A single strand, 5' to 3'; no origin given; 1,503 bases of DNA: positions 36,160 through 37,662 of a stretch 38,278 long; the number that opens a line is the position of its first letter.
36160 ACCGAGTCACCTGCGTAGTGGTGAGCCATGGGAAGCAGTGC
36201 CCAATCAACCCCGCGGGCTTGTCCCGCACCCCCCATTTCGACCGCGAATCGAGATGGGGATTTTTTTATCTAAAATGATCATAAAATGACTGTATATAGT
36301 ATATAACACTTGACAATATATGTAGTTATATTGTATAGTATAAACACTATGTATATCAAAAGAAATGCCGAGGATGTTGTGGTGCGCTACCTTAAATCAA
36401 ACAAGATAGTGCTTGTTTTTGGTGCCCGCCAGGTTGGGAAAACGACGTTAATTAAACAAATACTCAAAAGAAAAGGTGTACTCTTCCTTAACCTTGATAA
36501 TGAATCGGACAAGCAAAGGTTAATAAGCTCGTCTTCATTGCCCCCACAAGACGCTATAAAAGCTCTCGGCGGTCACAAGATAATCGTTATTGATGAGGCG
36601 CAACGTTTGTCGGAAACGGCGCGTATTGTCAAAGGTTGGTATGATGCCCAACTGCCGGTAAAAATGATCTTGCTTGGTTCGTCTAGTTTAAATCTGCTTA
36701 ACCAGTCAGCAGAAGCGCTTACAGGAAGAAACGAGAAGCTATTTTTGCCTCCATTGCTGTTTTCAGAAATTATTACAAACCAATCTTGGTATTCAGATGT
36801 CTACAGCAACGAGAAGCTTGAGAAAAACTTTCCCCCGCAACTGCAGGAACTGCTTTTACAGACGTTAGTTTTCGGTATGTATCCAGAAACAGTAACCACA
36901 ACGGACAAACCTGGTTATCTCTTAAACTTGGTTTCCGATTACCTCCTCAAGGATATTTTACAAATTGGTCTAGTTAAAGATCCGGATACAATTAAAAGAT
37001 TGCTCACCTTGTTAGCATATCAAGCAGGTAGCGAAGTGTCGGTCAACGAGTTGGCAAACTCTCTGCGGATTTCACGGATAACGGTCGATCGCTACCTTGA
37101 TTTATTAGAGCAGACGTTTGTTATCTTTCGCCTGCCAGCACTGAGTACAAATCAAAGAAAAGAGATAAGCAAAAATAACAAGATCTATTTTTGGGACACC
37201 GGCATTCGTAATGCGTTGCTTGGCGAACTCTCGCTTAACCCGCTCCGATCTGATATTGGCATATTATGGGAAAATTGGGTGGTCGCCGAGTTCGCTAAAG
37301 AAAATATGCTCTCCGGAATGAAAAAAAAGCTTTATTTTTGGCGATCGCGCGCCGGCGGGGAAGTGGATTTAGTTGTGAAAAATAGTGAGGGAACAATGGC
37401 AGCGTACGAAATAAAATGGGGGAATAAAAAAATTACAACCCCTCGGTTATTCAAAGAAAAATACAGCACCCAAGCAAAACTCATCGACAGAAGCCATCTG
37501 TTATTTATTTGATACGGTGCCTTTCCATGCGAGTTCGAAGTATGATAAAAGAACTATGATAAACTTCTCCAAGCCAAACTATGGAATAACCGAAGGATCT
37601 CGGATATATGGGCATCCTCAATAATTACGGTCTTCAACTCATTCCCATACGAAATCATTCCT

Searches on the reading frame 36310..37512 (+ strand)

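Call 6: search_protein_families(library=pfam, proteins=[window:36310-37512:+], max_evalue=0.01)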
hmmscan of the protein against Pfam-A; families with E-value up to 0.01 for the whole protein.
window:36310-37512:+ (400 aa): 12 families
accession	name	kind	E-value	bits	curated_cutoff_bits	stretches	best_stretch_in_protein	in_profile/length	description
PF13635.12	DUF4143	-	3.1e-42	144.5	28.1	1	214-371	2-160/160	Domain of unknown function (DUF4143)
PF13173.12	AAA_14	-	1.8e-27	96.3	27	1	31-154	2-128/129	AAA domain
PF13401.12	AAA_22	-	1.7e-07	32.1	27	0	30-71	4-50/130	AAA domain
PF08279.18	HTH_11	-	9.8e-05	22.6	25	1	237-271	10-44/55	HTH domain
PF01637.24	ATPase_2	-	0.00012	22.4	33.2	1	30-55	19-44/225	ATPase domain predominantly from Archaea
PF00004.35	AAA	-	0.00033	21.5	21.2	1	34-104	1-73/131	ATPase family associated with various cellular activities (AAA)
PF20720.3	nSTAND3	-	0.00077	19.6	27.2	1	15-53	1-39/155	Novel STAND NTPase 3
PF13479.12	AAA_24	-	0.0021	18.4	27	1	31-72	2-40/195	AAA domain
PF00392.27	GntR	-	0.0023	18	27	1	228-275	9-57/64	Bacterial regulatory proteins, gntR family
PF13191.12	AAA_16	-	0.0034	18.3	32.6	0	32-67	25-63/167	AAA ATPase domain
PF25199.1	nSTAND_NTPase5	-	0.0038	17.5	34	1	22-121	26-130/145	Novel STAND NTPase 5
PF25201.1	nSTAND6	-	0.0096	16.4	27.7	0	25-54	12-41/148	Novel STAND NTPase 6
